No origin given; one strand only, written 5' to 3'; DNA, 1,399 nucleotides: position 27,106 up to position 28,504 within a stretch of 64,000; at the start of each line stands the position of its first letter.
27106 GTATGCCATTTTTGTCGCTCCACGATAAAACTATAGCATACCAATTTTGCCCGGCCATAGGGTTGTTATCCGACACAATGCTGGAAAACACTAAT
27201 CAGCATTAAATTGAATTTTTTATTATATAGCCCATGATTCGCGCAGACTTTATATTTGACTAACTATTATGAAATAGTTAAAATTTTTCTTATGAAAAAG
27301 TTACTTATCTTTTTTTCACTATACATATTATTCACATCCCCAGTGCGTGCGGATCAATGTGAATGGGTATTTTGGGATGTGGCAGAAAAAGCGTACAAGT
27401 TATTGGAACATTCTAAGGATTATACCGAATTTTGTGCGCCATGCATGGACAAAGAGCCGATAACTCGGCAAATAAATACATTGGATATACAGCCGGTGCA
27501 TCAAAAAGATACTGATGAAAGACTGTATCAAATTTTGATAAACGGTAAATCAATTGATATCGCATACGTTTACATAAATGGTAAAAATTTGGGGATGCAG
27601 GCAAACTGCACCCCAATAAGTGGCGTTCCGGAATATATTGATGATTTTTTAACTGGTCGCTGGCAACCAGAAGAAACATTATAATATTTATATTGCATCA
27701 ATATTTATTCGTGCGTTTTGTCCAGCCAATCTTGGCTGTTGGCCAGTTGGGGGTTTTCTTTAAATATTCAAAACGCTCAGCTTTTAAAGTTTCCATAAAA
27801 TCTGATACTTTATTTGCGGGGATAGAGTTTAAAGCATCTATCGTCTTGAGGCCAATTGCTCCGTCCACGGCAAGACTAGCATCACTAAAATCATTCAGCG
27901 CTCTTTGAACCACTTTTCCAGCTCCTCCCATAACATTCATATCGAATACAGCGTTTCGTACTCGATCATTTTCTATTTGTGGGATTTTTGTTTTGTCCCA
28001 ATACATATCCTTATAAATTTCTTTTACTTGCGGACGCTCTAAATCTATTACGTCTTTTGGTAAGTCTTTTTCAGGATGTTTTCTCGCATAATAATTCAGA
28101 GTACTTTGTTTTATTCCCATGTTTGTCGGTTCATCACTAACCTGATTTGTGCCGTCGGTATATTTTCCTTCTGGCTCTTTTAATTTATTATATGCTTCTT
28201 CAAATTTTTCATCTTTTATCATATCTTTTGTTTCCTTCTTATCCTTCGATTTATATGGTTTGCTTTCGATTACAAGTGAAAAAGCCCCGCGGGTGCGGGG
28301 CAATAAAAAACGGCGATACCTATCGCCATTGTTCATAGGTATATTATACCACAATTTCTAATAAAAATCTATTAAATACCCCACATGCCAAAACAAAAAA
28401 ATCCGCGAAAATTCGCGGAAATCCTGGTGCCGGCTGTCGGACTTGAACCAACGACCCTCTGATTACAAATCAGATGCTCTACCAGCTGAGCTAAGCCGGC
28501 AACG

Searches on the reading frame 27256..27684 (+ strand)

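Call 47: search_protein_families(library=pfam, proteins=[window:27256-27684:+], max_evalue=0.1)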
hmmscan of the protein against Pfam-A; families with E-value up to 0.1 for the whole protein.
window:27256-27684:+ (142 aa): 1 family
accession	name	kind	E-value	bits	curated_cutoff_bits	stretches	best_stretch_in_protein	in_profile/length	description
PF05529.17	Bap31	-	0.086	13.2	22.7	0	1-45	1-45/138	Bap31/Bap29 transmembrane region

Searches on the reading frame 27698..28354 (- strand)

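Call 47: search_protein_families(library=pfam, proteins=[window:27698-28354:-], max_evalue=0.1)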
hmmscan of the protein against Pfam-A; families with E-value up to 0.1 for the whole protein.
window:27698-28354:- (218 aa): 3 families
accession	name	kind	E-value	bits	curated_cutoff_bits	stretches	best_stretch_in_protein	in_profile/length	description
PF05838.17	Glyco_hydro_108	-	2.9e-12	47.4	21.2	1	60-144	6-85/85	Glycosyl hydrolase 108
PF09374.15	PG_binding_3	-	0.00042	20.9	24.6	1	147-214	4-74/76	Predicted Peptidoglycan domain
PF14890.11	Intein_splicing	-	0.0058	16.9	35.8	1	43-142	97-141/155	Intein splicing domain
